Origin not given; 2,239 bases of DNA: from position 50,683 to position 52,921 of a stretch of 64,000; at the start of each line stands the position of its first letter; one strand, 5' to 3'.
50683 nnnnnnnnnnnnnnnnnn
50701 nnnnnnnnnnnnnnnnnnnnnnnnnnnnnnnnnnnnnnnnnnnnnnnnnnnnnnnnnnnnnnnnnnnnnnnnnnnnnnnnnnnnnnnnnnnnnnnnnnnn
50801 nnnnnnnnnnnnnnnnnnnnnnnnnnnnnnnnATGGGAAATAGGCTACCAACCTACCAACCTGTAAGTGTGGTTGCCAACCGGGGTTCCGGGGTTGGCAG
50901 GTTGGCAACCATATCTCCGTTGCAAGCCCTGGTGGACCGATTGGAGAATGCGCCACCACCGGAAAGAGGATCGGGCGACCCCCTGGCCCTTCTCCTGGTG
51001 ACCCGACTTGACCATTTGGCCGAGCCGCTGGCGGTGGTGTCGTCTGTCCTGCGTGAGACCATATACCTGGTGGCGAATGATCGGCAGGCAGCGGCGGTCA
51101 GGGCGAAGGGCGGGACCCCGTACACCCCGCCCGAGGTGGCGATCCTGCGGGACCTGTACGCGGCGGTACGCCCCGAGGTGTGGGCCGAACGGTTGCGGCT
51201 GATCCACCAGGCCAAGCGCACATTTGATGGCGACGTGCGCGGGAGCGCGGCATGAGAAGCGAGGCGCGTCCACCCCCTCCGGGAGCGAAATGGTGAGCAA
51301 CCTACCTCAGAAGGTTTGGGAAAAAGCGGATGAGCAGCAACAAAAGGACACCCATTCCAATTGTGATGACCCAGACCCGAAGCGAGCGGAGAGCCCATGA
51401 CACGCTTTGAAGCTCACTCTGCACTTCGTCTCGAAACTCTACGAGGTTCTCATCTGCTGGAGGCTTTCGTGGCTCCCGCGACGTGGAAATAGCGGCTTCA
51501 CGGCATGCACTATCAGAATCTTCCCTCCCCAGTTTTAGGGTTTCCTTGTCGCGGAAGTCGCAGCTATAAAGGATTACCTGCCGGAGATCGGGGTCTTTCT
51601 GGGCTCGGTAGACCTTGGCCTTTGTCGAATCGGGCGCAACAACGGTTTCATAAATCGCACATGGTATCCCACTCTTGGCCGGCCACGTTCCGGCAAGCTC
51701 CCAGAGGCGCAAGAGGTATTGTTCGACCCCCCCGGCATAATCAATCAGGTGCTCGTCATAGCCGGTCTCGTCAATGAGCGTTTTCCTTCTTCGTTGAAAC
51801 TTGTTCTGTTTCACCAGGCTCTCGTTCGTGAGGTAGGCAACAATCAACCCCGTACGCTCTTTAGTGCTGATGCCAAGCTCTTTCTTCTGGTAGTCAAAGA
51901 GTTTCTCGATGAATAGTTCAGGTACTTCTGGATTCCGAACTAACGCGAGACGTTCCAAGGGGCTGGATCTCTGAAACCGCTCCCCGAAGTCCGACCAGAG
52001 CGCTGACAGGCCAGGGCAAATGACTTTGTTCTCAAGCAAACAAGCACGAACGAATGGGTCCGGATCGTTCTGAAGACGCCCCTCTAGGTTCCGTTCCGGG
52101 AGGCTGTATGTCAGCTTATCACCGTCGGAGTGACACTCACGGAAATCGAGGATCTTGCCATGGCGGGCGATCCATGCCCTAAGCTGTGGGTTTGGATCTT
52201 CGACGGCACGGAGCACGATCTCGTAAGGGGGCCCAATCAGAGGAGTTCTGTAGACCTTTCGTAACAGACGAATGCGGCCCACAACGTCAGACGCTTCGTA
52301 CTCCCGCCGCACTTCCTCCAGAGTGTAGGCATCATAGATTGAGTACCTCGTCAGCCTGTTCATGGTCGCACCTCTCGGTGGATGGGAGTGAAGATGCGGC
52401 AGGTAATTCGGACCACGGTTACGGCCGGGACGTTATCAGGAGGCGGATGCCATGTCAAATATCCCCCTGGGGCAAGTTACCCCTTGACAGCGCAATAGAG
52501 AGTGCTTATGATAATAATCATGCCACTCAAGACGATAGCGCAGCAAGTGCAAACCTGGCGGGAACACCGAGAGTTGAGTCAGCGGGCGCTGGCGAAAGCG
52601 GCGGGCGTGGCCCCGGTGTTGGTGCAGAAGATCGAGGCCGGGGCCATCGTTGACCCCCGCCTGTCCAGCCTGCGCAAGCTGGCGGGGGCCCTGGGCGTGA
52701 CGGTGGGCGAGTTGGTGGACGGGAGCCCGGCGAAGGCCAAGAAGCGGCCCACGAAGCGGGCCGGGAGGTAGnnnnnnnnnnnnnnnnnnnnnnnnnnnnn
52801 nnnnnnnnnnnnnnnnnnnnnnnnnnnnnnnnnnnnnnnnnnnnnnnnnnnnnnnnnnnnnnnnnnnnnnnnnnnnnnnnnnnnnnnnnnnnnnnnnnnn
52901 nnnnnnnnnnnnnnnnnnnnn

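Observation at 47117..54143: Compact 7-kb tRNA-integrated element with satellite-like gene content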

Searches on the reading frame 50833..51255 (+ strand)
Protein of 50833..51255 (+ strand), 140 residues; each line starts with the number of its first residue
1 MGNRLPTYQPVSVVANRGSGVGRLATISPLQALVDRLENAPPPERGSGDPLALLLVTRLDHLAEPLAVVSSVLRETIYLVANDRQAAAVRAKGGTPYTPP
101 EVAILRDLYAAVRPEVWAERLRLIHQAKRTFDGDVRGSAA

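Call 7: search_protein_families(library=pfam, proteins=[window:50833-51255:+], max_evalue=0.01)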
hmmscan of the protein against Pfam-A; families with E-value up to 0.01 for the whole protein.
window:50833-51255:+ (140 aa): 0 families

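Call 8: search_protein_families(library=phrogs, proteins=[window:50833-51255:+], max_evalue=0.01)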
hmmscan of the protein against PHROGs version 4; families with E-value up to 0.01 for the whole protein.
window:50833-51255:+ (140 aa): 0 families

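Call 9: search_protein_families(library=padloc, proteins=[window:50833-51255:+], max_evalue=0.01)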
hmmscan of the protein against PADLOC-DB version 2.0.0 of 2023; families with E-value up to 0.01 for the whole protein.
window:50833-51255:+ (140 aa): 2 families
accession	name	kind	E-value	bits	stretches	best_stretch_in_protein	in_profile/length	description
PDLC01130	Cas6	-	4.5e-05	21.1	1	60-140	81-160/303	Cas6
PDLC02099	Cas6_IIIh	-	0.00012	19.5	1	60-140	87-166/313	-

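Call 59: search_protein_families(library=pfam, proteins=[window:50833-51255:+], max_evalue=10)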
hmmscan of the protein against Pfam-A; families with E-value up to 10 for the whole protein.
window:50833-51255:+ (140 aa): 1 family
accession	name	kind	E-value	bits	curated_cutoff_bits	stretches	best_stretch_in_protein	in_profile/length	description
PF04993.18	TfoX_N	-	0.024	15.2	30.1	1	72-131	30-88/91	TfoX N-terminal domain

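Call 88: predict_structure(protein=window:50833-51255:+)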
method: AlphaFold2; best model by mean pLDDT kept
length: 140 residues; sequences in the alignment: 1
mean_pLDDT: 59.3   pTM: 0.38
mean pLDDT of the five models: 59.3, 57.8, 54.8, 45.9, 38.4
residues with pLDDT >= 90: 13; 70-90: 26; 50-70: 57; < 50: 44
segments of 3 or more residues with pLDDT < 50: 3-30, 137-140
pLDDT, mean of each block of 10 residues (from residue 1): 40 32 37 53 52 51 56 73 90 92 80 67 61 47
secondary structure, 60 per line:
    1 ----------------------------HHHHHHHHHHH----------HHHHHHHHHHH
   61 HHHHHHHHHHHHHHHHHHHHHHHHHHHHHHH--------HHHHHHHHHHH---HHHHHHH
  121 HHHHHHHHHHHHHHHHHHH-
elements in order: H29-39 H50-91 H100-110 H114-139

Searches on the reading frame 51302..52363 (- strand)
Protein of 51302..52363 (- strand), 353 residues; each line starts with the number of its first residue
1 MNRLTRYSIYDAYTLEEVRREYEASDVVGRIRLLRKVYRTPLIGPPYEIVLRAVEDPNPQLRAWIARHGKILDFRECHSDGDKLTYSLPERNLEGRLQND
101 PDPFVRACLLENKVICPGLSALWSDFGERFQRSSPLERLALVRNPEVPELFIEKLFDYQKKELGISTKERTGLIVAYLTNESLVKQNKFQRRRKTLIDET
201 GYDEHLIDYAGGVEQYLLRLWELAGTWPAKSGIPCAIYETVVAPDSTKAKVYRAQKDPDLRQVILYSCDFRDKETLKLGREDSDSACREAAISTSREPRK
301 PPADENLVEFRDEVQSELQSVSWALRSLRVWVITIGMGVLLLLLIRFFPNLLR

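Call 7: search_protein_families(library=pfam, proteins=[window:51302-52363:-], max_evalue=0.01)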
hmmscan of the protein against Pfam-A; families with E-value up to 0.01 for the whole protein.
window:51302-52363:- (353 aa): 1 family
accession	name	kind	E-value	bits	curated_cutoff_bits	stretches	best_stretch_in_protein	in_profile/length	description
PF02985.28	HEAT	-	0.0063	17.1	23.5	0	94-110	6-21/31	HEAT repeat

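Call 8: search_protein_families(library=phrogs, proteins=[window:51302-52363:-], max_evalue=0.01)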
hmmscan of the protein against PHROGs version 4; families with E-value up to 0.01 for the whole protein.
window:51302-52363:- (353 aa): 0 families

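Call 9: search_protein_families(library=padloc, proteins=[window:51302-52363:-], max_evalue=0.01)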
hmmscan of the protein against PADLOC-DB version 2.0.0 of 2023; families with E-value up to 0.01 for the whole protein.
window:51302-52363:- (353 aa): 0 families

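Call 11: find_encoding_contigs(protein=window:51302-52363:-, flank=10000, max_places=10)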
Protein window:51302-52363:- (353 aa): 1 contig read that carries it; 1 place shown.
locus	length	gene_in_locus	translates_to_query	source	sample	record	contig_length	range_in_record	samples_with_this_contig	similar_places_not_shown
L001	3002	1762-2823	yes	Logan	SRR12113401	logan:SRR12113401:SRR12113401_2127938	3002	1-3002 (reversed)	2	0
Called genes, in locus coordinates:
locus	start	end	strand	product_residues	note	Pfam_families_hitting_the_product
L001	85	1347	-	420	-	PF00589:Phage_integrase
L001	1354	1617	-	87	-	PF13560:HTH_31, PF01381:HTH_3, PF13443:HTH_26 (weak)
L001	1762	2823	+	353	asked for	-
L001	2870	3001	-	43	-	?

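Call 36: find_homologous_proteins(query=window:51302-52363:-, max_evalue=0.001)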
Query window:51302-52363:- (353 aa): 115 proteins with E <= 0.001 among 4433 candidates.
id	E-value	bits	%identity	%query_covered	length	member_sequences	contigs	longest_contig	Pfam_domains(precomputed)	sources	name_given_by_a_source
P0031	1.3e-235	799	100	100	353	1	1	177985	-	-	-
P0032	7.2e-101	356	53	100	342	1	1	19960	-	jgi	jgi:hypothetical protein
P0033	1.7e-95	338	53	99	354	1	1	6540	-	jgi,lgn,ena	-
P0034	8.7e-92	326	52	100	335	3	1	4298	-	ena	-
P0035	5.5e-89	317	52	94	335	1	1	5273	-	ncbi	-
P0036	6.4e-89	316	54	94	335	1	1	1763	-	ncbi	-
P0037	2.3e-77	278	46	100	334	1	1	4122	-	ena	-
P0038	1.1e-72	263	43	98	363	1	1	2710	-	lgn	-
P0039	9.1e-71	257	50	81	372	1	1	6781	-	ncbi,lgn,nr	ncbi:MAG: hypothetical protein L0191_20750 [Acidobacteria bacterium]|nr:hypothetical protein [Acidob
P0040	2.6e-67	245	44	85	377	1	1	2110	-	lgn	-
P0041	2.9e-64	235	45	82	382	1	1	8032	-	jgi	jgi:hypothetical protein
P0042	9.5e-63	230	43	85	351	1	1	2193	-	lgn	-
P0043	1.1e-62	230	44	83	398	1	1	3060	-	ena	-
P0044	1.8e-62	229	43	84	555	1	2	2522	-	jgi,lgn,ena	-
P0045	3.6e-62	228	44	82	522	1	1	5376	-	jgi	jgi:hypothetical protein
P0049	2.0e-60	223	42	96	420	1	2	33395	-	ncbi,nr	ncbi:hypothetical protein MYX64_06060 [Nitrospinae bacterium AH_259_B05_G02_I21]|nr:hypothetical pro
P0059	5.2e-58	215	43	86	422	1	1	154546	-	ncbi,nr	ncbi:MAG: hypothetical protein RX318_00940 [bacterium]|nr:hypothetical protein [bacterium]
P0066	9.7e-56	207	45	74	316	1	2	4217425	-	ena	-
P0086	6.9e-50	188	42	82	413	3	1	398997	-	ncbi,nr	ncbi:MAG: hypothetical protein E8D46_17185 [Nitrospira sp.]|nr:MAG: hypothetical protein E8D46_17185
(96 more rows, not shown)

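Call 39: find_encoding_contigs(protein=P0032, flank=8000, max_places=2)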
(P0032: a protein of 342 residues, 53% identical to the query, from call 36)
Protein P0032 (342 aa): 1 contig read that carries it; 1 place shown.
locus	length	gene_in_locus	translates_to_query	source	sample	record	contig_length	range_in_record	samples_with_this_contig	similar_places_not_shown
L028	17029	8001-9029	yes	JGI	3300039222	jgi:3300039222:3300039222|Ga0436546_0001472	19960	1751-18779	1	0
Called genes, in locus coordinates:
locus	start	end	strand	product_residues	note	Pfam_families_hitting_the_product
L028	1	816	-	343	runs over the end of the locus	PF02912:Phe_tRNA-synt_N, PF01409:tRNA-synt_2d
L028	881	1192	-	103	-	PF00453:Ribosomal_L20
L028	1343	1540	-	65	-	PF01632:Ribosomal_L35p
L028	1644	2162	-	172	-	PF05198:IF3_N, PF00707:IF3_C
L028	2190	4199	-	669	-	PF07973:tRNA_SAD, PF00587:tRNA-synt_2b, PF03129:HGTP_anticodon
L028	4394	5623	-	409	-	PF14659:Phage_int_SAM_3 (faint), PF00589:Phage_integrase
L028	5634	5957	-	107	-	-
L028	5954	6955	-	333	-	PF18864:AbiTii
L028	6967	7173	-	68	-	PF13560:HTH_31, PF12844:HTH_19, PF13413:HTH_25 (faint), PF13443:HTH_26, PF01381:HTH_3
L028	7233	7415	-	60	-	-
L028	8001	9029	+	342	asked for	-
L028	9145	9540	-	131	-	-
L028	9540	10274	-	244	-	PF04586:Peptidase_S78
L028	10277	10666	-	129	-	-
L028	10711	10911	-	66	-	-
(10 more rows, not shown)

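Call 40: find_encoding_contigs(protein=P0049, flank=8000, max_places=2)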
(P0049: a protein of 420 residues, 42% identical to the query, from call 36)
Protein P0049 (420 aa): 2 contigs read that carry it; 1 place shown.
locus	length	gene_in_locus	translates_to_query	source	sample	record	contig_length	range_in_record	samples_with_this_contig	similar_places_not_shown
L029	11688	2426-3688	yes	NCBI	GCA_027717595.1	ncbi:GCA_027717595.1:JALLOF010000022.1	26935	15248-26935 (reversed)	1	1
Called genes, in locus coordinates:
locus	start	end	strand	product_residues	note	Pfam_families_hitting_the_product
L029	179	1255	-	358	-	-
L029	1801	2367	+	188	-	-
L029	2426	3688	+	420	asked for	-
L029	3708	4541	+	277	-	PF13414:TPR_11, PF13432:TPR_16, PF21033:RMD1-3 (weak), PF23914:TPR_CcmH_CycH, PF00515:TPR_1 (weak), PF13414:TPR_11, PF07719:TPR_2, PF13414:TPR_11, +14 more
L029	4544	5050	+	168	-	-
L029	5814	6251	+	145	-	-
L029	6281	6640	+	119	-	-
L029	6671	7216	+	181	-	-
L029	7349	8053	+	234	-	-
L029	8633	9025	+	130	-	-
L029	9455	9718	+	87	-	-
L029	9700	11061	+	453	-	PF02899:Phage_int_SAM_1 (weak), PF13495:Phage_int_SAM_4 (weak), PF14659:Phage_int_SAM_3, PF22022:Phage_int_M, PF00589:Phage_integrase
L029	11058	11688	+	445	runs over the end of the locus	PF16697:Yop-YscD_cpl, PF00498:FHA, PF13432:TPR_16 (weak), PF14559:TPR_19 (weak), PF13485:Peptidase_MA_2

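Call 56: predict_structure(alignment_id=A1)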
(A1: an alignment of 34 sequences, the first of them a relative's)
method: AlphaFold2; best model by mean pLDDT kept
length: 353 residues; sequences in the alignment: 34
mean_pLDDT: 89.8   pTM: 0.77
mean pLDDT of the five models: 89.8, 88.6, 88.0, 86.6, 86.5
residues with pLDDT >= 90: 256; 70-90: 60; 50-70: 36; < 50: 1
segments of 3 or more residues with pLDDT < 50: none
pLDDT, mean of each block of 10 residues (from residue 1): 65 92 97 92 87 98 97 94 94 97 97 75 80 96 94 95 93 96 91 86 66 89 96 97 96 98 97 98 98 88 57 76 88 96 92 72
secondary structure, 60 per line:
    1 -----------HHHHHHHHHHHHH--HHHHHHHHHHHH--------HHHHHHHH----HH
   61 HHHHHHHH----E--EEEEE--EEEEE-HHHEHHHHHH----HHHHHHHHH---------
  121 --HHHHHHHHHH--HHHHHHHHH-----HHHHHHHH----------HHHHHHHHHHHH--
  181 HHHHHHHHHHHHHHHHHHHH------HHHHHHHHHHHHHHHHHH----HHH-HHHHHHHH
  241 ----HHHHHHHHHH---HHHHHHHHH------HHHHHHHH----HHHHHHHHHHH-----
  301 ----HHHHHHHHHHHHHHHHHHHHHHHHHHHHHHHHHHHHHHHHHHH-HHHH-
elements in order: H12-24 H27-38 H47-54 H59-68 E76-80 E83-87 H93-98 H103-111 H123-132 H135-143 H149-156 H167-178 H181-200 H207-224 H233-240 H245-254 H258-266 H273-280 H285-295 H305-347 H349-352

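Call 61: fold_search(model_id=the predicted structure, library=pdb)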
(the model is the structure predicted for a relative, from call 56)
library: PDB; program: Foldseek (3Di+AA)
matches with E <= 10: 662; with E <= 0.001: 0
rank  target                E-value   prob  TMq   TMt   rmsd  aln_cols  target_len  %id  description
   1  1gcj_A                1.1e-02  0.99  0.30  0.25  13.2       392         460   14  N-TERMINAL FRAGMENT OF IMPORTIN-BETA (released 2000-10-18)
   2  8rbx_p                1.5e-02  1.00  0.33  0.23  12.1       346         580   12  Structure of Integrator-PP2A bound to a paused RNA polymerase II-DSIF-NELF-nucleosome complex (released 2024-02-07)
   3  8u1x_A                3.7e-02  0.99  0.32  0.23  11.4       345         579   12  The structure of the PP2A-B56Delta holoenzyme mutant - E197K (released 2024-01-17)
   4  8uo5_A                3.9e-02  0.98  0.32  0.23  12.4       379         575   14  Protein Phosphatase 2A B55 subunit in complex with IER5 (released 2025-03-26)
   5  6ef4                  3.9e-02  0.98  0.29  0.21  13.4       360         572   15  Crystal structure of mouse PP2A Aalpha P179R mutant (released 2019-06-26)
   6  7pks_d                6.6e-02  0.89  0.26  0.15  15.6       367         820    9  Structural basis of Integrator-mediated transcription regulation (released 2021-12-08)
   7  2pf4_A                6.9e-02  0.85  0.23  0.18  13.2       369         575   12  Crystal structure of the full-length simian virus 40 small t antigen complexed with the protein phosphatase 2A Aalpha  (released 2007-08-07)
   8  9qpq_J                7.5e-02  0.92  0.29  0.32  14.4       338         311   12  The structure of the COPI leaf bound to GOLPH3 (released 2025-10-22)
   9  4d4z_B                7.8e-02  0.95  0.26  0.31  15.8       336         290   12  STRUCTURE OF HUMAN DEOXYHYPUSINE HYDROXYLASE in complex with glycerol (released 2015-04-15)
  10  4d4z_A                8.2e-02  0.94  0.26  0.31  15.8       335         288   12  STRUCTURE OF HUMAN DEOXYHYPUSINE HYDROXYLASE in complex with glycerol (released 2015-04-15)
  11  6bzx_A                8.6e-02  0.99  0.34  0.40  10.8       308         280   15  Structure of the artificial complex alpha-Rep/Octarellin V.1 crystallized by counter diffusion in a capillary (released 2019-01-09)
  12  6nts_A                8.6e-02  0.82  0.25  0.18  14.2       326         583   12  Protein Phosphatase 2A (Aalpha-B56alpha-Calpha) holoenzyme in complex with a Small Molecule Activator of PP2A (SMAP) (released 2020-05-06)
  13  4b8j                  8.6e-02  0.63  0.20  0.18  15.3       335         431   12  rImp_alpha1a (released 2013-01-09)
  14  9j5r_A                8.9e-02  0.98  0.36  0.27  11.1       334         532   13  Pathogen effector forms a phosphatase holoenzyme complex with host core enzyme to promote disease (released 2026-03-04)
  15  8rbz_d                9.3e-02  0.97  0.35  0.18  10.0       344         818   14  Structure of Integrator-PP2A-SOSS-CTD post-termination complex (released 2024-02-07)
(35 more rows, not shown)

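Call 78: find_encoding_contigs(protein=P0086, flank=8000, max_places=1)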
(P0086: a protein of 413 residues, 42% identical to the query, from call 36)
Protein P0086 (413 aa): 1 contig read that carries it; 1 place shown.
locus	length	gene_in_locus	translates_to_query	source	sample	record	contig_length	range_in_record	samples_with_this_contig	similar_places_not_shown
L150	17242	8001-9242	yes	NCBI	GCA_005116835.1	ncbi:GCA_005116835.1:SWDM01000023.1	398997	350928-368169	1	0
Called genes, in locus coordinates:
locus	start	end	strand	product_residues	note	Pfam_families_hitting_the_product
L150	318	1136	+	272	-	PF03781:FGE-sulfatase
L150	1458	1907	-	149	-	-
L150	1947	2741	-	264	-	PF01738:DLH (faint), PF02129:Peptidase_S15 (faint), PF12146:Hydrolase_4, PF20408:Abhydrolase_11 (faint), PF00561:Abhydrolase_1, PF12697:Abhydrolase_6, PF00326:Peptidase_S9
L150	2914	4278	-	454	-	PF00115:COX1 (weak)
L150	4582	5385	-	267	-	PF08543:Phos_pyr_kin, PF00294:PfkB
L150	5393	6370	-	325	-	PF17680:FlgO (weak)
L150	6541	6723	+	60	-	-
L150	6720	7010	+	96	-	PF05016:ParE_toxin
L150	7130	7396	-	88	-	PF18882:DUF5647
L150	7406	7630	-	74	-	PF10049:DUF2283 (weak)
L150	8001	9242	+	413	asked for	-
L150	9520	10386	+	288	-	-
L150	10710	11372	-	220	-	-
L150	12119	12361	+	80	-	-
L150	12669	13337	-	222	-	PF03070:TENA_THI-4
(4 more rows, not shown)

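Call 79: find_encoding_contigs(protein=P0066, flank=8000, max_places=1)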
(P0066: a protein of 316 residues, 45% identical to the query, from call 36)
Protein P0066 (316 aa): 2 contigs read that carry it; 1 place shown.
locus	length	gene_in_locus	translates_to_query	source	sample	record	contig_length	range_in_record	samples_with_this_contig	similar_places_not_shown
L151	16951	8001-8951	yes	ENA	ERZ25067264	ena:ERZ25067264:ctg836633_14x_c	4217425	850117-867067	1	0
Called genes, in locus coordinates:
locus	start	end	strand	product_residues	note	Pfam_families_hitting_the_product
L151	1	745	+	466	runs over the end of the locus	PF00140:Sigma70_r1_2, PF04542:Sigma70_r2, PF04539:Sigma70_r3, PF04545:Sigma70_r4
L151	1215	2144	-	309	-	PF05368:NmrA, PF13460:NAD_binding_10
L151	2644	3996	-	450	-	PF01408:GFO_IDH_MocA, PF19051:GFO_IDH_MocA_C2, PF02894:GFO_IDH_MocA_C (weak), PF22725:GFO_IDH_MocA_C3, PF19051:GFO_IDH_MocA_C2 (weak)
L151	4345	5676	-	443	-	PF13701:DDE_Tnp_1_4, PF01609:DDE_Tnp_1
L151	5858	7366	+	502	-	PF01656:CbiA, PF13500:AAA_26, PF07685:GATase_3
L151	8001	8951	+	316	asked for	-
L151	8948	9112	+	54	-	-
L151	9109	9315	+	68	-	-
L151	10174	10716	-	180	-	PF03592:Terminase_2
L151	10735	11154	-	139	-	PF18932:DUF5681 (weak)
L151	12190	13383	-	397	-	PF08240:ADH_N, PF00107:ADH_zinc_N (weak)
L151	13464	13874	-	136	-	PF03928:HbpS-like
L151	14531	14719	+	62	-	-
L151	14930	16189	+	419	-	PF13472:Lipase_GDSL_2 (faint)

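Call 80: find_encoding_contigs(protein=P0059, flank=8000, max_places=1)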
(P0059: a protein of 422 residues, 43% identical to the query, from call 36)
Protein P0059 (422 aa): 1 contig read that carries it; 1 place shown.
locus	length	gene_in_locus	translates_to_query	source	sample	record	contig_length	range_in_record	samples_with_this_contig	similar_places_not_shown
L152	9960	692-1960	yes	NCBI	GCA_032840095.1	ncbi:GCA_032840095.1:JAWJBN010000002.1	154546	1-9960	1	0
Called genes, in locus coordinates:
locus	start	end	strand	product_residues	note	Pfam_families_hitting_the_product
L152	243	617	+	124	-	PF21033:RMD1-3, PF13432:TPR_16, PF13414:TPR_11, PF14559:TPR_19, PF13431:TPR_17, PF00515:TPR_1, PF07719:TPR_2, PF13181:TPR_8, +4 more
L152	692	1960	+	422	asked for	-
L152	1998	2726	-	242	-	-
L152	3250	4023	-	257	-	PF08239:SH3_3 (weak)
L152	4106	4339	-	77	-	PF01037:AsnC_trans_reg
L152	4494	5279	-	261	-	PF00149:Metallophos (weak), PF13277:YmdB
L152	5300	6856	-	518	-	PF12072:RNase_Y_N, PF00013:KH_1 (weak), PF01966:HD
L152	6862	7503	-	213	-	PF01812:5-FTHF_cyc-lig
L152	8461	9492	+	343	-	PF23914:TPR_CcmH_CycH (weak), PF07719:TPR_2 (faint), PF13181:TPR_8 (faint), PF13428:TPR_14 (faint), PF13432:TPR_16, PF13414:TPR_11 (weak), PF14559:TPR_19 (weak), PF00515:TPR_1 (weak)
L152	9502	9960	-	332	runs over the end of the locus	PF00108:Thiolase_N, PF08545:ACP_syn_III, PF08541:ACP_syn_III_C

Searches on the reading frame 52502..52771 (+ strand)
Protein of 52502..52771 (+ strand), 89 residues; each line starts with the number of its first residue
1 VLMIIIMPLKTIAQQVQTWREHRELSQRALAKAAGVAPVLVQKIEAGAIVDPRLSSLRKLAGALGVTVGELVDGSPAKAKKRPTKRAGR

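Call 7: search_protein_families(library=pfam, proteins=[window:52502-52771:+], max_evalue=0.01)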
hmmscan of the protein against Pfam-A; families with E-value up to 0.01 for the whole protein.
window:52502-52771:+ (89 aa): 5 families
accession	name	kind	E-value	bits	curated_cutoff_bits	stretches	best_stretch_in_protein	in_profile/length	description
PF01381.28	HTH_3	-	4.1e-12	46.4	23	1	18-71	3-55/55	Helix-turn-helix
PF13560.12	HTH_31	-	1e-09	39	27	1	13-70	3-60/64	Helix-turn-helix domain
PF13443.12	HTH_26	-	1.9e-06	28.4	22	1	22-73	8-59/63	Cro/C1-type HTH DNA-binding domain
PF13744.12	HTH_37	-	0.00013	22.1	27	1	12-68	19-75/80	Helix-turn-helix domain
PF12844.13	HTH_19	-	0.002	18.4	30.2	1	20-74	8-61/64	Helix-turn-helix domain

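Call 8: search_protein_families(library=phrogs, proteins=[window:52502-52771:+], max_evalue=0.01)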
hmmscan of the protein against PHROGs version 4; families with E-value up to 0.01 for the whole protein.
window:52502-52771:+ (89 aa): 18 families
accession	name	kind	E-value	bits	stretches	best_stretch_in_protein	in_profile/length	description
phrog_5823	-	transcription regulation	3.5e-15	57.1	1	11-81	6-76/404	transcriptional regulator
phrog_8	-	transcription regulation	2.4e-12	48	1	5-78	157-222/346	transcriptional regulator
phrog_7241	-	transcription regulation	6.6e-11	43.3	1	14-72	64-121/122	transcriptional regulator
phrog_3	-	transcription regulation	3.1e-08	34.8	1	3-76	80-150/430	transcriptional repressor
phrog_1373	-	transcription regulation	3.8e-08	34.5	1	12-69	64-120/166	transcriptional regulator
phrog_4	-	transcription regulation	3.1e-07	30.7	1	11-77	136-197/400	transcriptional repressor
phrog_2328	-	transcription regulation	3.6e-06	27.8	1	9-78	13-80/128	transcriptional repressor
phrog_32768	-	unknown function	5.6e-06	26.3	1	10-72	8-70/446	-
phrog_2439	-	transcription regulation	2.7e-05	24.2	1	11-78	7-73/367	transcriptional regulator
phrog_6288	-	unknown function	3.4e-05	24.6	1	12-76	30-98/322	-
phrog_2967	-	transcription regulation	3.4e-05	24.5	1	10-78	9-76/225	transcriptional regulator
phrog_9425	-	transcription regulation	4.8e-05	24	1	23-66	19-62/72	transcriptional repressor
phrog_4583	-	transcription regulation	0.0009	20.2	1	11-80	10-78/81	transcriptional repressor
phrog_3949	-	transcription regulation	0.0013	19.8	1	24-71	27-72/161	transcriptional repressor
phrog_38027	-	transcription regulation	0.0018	19.3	1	15-69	72-125/143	transcriptional repressor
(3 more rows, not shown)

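Call 9: search_protein_families(library=padloc, proteins=[window:52502-52771:+], max_evalue=0.01)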
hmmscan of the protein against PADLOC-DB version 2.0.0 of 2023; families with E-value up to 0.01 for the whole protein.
window:52502-52771:+ (89 aa): 10 families
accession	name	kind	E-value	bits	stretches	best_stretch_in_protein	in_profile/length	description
PDLC04142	capH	-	4.6e-10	38.5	1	8-79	3-73/103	capH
PDLC02926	HTH_VI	-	8.5e-08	30.4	1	12-72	2-61/92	-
PDLC03665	Control_protein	-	7.3e-06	24.2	1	13-75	10-72/77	control protein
PDLC03946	RmrA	-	2.2e-05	21.4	1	15-68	6-58/357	-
PDLC03949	RmrA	-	2.3e-05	21.4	1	14-71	5-61/363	-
PDLC04775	PDC-M69A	-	4.7e-05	21.9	1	10-76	6-71/113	-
PDLC03951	RmrA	-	0.00044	17.3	1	14-78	11-73/400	-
PDLC03671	Control_protein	-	0.0017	16.5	1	4-72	6-74/84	control protein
PDLC03955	RmrA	-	0.0041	14.4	1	16-79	25-87/371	-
PDLC03948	RmrA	-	0.0078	13.1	1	15-66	12-62/397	-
